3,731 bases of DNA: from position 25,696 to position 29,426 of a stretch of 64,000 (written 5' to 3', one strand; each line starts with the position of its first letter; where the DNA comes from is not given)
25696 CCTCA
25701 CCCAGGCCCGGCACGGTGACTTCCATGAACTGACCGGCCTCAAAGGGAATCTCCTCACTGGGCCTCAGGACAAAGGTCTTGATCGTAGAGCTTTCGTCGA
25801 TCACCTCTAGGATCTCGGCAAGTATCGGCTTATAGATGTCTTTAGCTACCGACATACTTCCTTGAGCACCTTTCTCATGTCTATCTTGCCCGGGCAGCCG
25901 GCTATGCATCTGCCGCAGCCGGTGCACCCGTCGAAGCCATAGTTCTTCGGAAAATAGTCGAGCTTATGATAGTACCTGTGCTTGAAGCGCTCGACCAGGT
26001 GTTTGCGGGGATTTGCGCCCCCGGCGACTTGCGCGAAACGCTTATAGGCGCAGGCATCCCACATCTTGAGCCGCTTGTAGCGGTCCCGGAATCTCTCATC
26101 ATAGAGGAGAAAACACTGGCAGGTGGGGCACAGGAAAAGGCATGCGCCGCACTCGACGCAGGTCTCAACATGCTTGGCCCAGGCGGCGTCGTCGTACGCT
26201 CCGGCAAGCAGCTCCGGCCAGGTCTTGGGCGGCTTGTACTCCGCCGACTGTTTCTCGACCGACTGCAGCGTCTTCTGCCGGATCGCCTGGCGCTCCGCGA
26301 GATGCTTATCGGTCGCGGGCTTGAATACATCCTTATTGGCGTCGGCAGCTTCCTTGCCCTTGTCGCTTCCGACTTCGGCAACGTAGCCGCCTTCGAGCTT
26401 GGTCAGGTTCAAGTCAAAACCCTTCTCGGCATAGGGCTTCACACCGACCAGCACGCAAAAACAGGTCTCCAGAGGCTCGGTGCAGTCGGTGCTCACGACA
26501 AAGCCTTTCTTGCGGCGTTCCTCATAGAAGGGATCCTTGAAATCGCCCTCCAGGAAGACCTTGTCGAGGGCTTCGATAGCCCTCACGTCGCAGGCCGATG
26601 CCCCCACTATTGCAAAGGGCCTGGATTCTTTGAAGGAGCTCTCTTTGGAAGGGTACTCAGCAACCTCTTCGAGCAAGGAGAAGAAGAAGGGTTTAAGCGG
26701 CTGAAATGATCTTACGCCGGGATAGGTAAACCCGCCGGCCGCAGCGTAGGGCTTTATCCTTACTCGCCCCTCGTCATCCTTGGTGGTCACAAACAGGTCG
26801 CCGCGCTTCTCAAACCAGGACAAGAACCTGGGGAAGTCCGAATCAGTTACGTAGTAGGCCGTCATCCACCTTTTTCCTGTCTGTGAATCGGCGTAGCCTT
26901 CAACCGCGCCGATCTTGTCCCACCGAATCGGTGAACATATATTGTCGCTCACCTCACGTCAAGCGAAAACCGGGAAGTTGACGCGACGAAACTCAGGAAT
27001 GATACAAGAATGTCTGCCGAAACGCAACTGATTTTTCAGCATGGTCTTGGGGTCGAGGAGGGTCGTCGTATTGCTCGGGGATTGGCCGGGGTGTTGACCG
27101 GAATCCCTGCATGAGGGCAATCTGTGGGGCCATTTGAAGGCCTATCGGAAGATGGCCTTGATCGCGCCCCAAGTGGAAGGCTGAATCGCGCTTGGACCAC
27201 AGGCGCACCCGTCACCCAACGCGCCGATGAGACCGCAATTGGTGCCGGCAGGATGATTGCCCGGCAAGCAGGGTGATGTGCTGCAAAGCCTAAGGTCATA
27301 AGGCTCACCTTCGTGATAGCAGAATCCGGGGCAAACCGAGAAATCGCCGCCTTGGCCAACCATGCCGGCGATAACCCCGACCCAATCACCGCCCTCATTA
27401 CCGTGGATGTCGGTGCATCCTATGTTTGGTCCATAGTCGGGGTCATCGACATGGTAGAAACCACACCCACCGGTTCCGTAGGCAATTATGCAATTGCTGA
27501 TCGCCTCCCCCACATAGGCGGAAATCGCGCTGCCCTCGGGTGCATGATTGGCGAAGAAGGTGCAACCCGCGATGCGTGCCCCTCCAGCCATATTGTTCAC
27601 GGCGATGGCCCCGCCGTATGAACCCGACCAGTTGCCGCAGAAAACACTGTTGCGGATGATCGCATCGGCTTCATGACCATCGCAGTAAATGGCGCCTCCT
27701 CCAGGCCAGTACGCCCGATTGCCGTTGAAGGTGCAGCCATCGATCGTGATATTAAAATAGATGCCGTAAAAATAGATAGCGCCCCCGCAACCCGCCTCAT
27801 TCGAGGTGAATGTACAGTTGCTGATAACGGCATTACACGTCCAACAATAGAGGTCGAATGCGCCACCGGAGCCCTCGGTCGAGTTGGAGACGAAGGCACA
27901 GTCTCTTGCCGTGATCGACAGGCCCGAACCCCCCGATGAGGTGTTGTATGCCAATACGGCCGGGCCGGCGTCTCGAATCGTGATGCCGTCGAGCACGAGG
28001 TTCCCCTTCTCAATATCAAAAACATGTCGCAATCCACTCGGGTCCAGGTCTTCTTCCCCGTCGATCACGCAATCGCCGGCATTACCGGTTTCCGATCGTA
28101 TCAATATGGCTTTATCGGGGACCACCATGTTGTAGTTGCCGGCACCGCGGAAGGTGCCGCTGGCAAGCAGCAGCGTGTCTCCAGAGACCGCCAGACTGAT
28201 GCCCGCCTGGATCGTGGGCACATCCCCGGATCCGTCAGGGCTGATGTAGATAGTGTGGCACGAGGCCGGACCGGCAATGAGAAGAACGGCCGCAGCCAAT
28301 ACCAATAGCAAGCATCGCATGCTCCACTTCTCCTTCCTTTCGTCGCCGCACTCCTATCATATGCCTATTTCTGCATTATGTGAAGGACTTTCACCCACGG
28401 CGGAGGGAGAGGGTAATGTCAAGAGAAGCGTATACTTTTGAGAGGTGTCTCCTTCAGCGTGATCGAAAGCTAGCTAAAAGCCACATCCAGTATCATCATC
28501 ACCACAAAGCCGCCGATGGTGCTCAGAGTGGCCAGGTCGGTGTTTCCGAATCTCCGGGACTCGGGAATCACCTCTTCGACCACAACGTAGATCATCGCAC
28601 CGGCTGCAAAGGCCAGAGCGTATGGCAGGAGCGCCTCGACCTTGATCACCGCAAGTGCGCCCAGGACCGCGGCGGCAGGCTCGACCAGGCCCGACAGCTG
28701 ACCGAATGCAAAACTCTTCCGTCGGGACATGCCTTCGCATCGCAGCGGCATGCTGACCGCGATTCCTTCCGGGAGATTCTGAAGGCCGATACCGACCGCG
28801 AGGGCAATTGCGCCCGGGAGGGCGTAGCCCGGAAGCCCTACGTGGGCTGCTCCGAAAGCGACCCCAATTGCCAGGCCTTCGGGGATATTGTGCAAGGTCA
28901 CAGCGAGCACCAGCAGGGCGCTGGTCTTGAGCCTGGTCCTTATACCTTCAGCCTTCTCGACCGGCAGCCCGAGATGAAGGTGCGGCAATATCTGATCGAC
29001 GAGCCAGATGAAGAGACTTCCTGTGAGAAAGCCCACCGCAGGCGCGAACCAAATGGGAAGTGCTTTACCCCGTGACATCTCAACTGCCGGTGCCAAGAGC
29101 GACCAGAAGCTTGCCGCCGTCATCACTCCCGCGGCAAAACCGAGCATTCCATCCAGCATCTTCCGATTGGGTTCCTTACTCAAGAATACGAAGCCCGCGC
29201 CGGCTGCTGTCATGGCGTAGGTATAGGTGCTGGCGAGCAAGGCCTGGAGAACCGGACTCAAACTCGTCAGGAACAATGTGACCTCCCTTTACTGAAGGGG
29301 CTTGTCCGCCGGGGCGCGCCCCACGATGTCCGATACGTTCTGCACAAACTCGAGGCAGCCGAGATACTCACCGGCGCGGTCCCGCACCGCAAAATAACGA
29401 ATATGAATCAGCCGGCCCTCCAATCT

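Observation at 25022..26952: AsrA/AsrB (HydB/HydG)-like pair present without AsrC or a group-3 hydrogenase alpha/delta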

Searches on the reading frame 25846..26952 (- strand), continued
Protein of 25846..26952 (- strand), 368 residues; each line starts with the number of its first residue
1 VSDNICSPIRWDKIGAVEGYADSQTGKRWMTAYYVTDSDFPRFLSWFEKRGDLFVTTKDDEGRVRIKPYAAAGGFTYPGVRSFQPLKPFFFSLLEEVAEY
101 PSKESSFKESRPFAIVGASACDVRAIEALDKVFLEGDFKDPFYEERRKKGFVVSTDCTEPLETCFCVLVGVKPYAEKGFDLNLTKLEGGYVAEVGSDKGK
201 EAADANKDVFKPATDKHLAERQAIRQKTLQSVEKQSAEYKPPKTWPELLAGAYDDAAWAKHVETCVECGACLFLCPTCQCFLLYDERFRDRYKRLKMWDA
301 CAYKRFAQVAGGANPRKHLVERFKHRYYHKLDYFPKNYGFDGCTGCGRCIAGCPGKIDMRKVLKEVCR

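Call 41: get_annotated_region(hit=H16, flank=4000)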
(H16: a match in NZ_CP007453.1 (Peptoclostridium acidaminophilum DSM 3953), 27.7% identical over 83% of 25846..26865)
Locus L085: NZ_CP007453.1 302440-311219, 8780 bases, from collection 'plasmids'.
description: Peptoclostridium acidaminophilum DSM 3953 strain al-2 plasmid EAL2_808p, complete sequence
organism: Peptoclostridium acidaminophilum DSM 3953 (NCBI taxid 1286171)
taxonomy: Bacteria; Bacillota; Clostridia; Peptostreptococcales; Peptoclostridiaceae; Peptoclostridium; Peptoclostridium acidaminophilum; Peptoclostridium acidaminophilum DSM 3953
host: -; source: black mud; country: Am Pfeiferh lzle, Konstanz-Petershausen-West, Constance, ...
typing (MOB-suite, as given by PLSDB): non-mobilizable
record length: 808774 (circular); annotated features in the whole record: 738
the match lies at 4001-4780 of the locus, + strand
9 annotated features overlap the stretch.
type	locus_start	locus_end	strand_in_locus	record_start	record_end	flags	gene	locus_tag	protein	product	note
CDS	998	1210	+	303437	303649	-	-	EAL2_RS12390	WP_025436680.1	FeoA family protein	GO:0006811 - monoatomic ion transport [Evidence IEA]; GO:0055072 - obsolete iron ion homeostasis [Evidence IEA]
CDS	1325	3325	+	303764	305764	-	-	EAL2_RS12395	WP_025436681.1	ferrous iron transporter B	GO:0006826 - iron ion transport [Evidence IEA]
CDS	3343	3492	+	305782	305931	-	-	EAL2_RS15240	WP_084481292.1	FeoB-associated Cys-rich membrane protein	-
CDS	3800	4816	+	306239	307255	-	asrA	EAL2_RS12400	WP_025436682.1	anaerobic sulfite reductase subunit AsrA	GO:0006790 - sulfur compound metabolic process [Evidence IEA]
CDS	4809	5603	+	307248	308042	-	asrB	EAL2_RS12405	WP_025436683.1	anaerobic sulfite reductase subunit AsrB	GO:0006790 - sulfur compound metabolic process [Evidence IEA]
CDS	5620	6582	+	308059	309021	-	asrC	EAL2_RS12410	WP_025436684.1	sulfite reductase subunit C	GO:0006790 - sulfur compound metabolic process [Evidence IEA]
CDS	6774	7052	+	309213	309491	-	-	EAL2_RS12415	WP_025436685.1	hypothetical protein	-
CDS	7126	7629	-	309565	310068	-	-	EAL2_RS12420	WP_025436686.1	QueT transporter family protein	-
CDS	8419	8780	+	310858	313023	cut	-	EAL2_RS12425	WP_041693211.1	heavy metal translocating P-type ATPase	-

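Call 42: get_annotated_region(hit=H17, flank=4000)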
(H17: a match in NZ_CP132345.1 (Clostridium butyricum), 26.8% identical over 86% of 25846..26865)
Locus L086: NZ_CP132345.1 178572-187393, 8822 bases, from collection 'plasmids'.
description: Clostridium butyricum strain CBM588 plasmid unnamed, complete sequence
organism: Clostridium butyricum (NCBI taxid 1492)
taxonomy: Bacteria; Bacillota; Clostridia; Eubacteriales; Clostridiaceae; Clostridium; Clostridium butyricum
host: -; source: Homo sapiens,Faeces; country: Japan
typing (MOB-suite, as given by PLSDB): non-mobilizable
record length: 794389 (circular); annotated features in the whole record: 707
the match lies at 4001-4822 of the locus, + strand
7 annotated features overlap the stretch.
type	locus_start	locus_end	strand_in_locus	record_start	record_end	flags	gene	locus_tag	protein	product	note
CDS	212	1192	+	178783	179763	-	-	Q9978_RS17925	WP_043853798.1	metallophosphoesterase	-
CDS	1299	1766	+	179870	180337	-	-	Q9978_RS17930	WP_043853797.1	nicotinamide-nucleotide amidohydrolase family protein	-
CDS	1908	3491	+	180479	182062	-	-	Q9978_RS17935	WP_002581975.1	IS1182-like element ISClbu1 family transposase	-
CDS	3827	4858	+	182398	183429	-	asrA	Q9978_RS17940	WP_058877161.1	anaerobic sulfite reductase subunit AsrA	GO:0006790 - sulfur compound metabolic process [Evidence IEA]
CDS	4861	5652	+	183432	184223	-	asrB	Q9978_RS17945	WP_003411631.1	anaerobic sulfite reductase subunit AsrB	GO:0006790 - sulfur compound metabolic process [Evidence IEA]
CDS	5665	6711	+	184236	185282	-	asrC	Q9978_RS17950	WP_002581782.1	sulfite reductase subunit C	GO:0006790 - sulfur compound metabolic process [Evidence IEA]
CDS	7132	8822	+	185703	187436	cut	-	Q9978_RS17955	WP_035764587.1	methyl-accepting chemotaxis protein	GO:0007165 - signal transduction [Evidence IEA]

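Call 43: get_annotated_region(hit=H4, flank=5000)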
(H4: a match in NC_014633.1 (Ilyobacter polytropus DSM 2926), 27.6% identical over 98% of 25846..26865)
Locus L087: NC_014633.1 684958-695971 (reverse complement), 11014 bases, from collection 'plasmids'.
description: Ilyobacter polytropus DSM 2926 plasmid pILYOP01, complete sequence
organism: Ilyobacter polytropus DSM 2926 (NCBI taxid 572544)
taxonomy: Bacteria; Fusobacteriota; Fusobacteriia; Fusobacteriales; Fusobacteriaceae; Ilyobacter; Ilyobacter polytropus; Ilyobacter polytropus DSM 2926
host: -; source: marine mud; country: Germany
typing (MOB-suite, as given by PLSDB): non-mobilizable; replicon rep_cluster_99
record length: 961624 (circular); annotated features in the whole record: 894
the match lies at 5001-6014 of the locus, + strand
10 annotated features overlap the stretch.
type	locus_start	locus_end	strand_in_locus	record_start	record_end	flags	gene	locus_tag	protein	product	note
CDS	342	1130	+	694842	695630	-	-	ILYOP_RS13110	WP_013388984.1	CoB--CoM heterodisulfide reductase iron-sulfur subunit B family protein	-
CDS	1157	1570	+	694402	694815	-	-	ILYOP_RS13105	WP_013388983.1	4Fe-4S dicluster domain-containing protein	-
CDS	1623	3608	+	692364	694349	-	-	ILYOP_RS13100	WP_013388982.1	CoB--CoM heterodisulfide reductase iron-sulfur subunit A family protein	-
CDS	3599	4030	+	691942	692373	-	-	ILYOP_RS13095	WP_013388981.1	hydrogenase iron-sulfur subunit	-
CDS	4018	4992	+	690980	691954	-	-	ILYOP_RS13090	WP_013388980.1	4Fe-4S dicluster domain-containing protein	-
CDS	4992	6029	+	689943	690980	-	-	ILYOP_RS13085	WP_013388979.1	4Fe-4S dicluster domain-containing protein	-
CDS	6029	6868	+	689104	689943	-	-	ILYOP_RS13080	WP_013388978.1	FAD/NAD(P)-binding protein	-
CDS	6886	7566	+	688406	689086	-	-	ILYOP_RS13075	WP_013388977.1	4Fe-4S dicluster domain-containing protein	-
CDS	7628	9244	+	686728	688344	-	-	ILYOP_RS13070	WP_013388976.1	FAD-dependent oxidoreductase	-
CDS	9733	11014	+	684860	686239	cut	-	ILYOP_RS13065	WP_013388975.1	aspartate aminotransferase family protein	-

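Call 44: get_annotated_region(hit=H6, flank=5000)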
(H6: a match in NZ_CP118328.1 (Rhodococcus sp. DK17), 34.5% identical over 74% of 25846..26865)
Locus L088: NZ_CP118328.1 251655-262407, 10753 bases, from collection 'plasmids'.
description: Rhodococcus sp. DK17 plasmid pDK1, complete sequence
organism: Rhodococcus sp. DK17 (NCBI taxid 186196)
taxonomy: Bacteria; Actinomycetota; Actinomycetes; Mycobacteriales; Nocardiaceae; Rhodococcus; Rhodococcus sp. DK17
host: -; source: pure culture,crude oil-contaminated soil; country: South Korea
typing (MOB-suite, as given by PLSDB): non-mobilizable; replicon rep_cluster_313
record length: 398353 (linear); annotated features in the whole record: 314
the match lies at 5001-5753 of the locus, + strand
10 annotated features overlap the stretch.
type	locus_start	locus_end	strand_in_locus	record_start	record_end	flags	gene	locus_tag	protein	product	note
CDS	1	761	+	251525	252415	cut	-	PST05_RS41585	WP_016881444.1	universal stress protein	-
CDS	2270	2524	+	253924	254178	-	-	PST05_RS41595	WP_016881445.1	SHOCT domain-containing protein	-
CDS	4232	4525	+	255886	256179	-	-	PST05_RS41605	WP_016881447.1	DUF1876 domain-containing protein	-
CDS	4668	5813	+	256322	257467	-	-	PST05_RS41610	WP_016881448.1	4Fe-4S dicluster domain-containing protein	-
CDS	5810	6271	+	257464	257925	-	-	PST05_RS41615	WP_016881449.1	cyclic nucleotide-binding domain-containing protein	-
CDS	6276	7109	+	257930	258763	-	-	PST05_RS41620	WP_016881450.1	FAD/NAD(P)-binding protein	-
CDS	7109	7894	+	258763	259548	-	-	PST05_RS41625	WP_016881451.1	oxidoreductase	-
CDS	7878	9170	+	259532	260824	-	-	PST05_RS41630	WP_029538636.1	nickel-dependent hydrogenase large subunit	-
CDS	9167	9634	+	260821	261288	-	-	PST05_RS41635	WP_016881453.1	hydrogenase maturation protease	-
CDS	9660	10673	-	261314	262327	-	-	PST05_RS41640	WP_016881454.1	hypothetical protein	-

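Call 45: get_annotated_region(hit=H1, flank=5000)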
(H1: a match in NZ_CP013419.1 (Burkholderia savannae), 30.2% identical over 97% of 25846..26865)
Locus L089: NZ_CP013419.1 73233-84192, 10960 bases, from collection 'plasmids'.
description: Burkholderia savannae strain MSMB266 plasmid pMSMB0266, complete sequence
organism: Burkholderia savannae (NCBI taxid 1637837)
taxonomy: Bacteria; Pseudomonadota; Betaproteobacteria; Burkholderiales; Burkholderiaceae; Burkholderia; Burkholderia savannae
host: -; source: soil; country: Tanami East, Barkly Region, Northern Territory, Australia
typing (MOB-suite, as given by PLSDB): conjugative; replicon rep_cluster_2012; relaxase MOBP; mating-pair formation MPF_T
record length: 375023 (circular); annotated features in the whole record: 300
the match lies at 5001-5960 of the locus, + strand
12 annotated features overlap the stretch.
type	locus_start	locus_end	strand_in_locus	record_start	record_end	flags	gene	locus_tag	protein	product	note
CDS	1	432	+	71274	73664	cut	-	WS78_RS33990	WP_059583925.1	exo-beta-N-acetylmuramidase NamZ domain-containing protein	-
CDS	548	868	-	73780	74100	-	-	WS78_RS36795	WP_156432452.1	hypothetical protein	-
CDS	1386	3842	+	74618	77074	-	ppsA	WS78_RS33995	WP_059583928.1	phosphoenolpyruvate synthase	GO:0016310 - phosphorylation [Evidence IEA]; GO:0006090 - pyruvate metabolic process [Evidence IEA]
CDS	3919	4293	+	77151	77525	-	-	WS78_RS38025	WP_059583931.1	hypothetical protein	-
CDS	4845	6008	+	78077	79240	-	-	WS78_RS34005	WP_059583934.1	4Fe-4S dicluster domain-containing protein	-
CDS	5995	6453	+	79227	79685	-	-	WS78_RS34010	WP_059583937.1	cyclic nucleotide-binding domain-containing protein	-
CDS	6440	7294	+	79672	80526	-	-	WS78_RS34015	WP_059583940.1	FAD/NAD(P)-binding protein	-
CDS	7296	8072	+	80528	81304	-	-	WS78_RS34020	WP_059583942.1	oxidoreductase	-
CDS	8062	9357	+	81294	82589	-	-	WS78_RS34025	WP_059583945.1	nickel-dependent hydrogenase large subunit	-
CDS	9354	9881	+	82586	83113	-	-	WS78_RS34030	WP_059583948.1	hydrogenase maturation protease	-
CDS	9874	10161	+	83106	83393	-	-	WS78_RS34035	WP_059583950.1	hydrogenase/urease maturation nickel metallochaperone HypA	GO:0051604 - protein maturation [Evidence IEA]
CDS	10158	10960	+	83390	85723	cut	hypF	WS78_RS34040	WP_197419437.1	carbamoyltransferase HypF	GO:0036211 - protein modification process [Evidence IEA]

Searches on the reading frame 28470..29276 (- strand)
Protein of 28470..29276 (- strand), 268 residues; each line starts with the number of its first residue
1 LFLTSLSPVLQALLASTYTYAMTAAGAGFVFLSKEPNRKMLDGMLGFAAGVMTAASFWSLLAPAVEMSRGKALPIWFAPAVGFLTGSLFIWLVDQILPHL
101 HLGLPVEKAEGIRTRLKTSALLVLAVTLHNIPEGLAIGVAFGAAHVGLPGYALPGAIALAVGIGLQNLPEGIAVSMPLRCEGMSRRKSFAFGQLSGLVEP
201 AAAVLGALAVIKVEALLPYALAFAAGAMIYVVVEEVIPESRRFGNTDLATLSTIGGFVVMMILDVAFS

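Call 33: search_protein_families(library=pfam, proteins=[window:28470-29276:-], max_evalue=0.00001)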
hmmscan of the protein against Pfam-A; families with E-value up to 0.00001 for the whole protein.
window:28470-29276:- (268 aa): 1 family
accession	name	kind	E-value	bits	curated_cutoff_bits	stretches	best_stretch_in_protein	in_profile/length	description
PF02535.28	Zip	-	4.3e-24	85.8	35.1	2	112-263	174-322/323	ZIP Zinc transporter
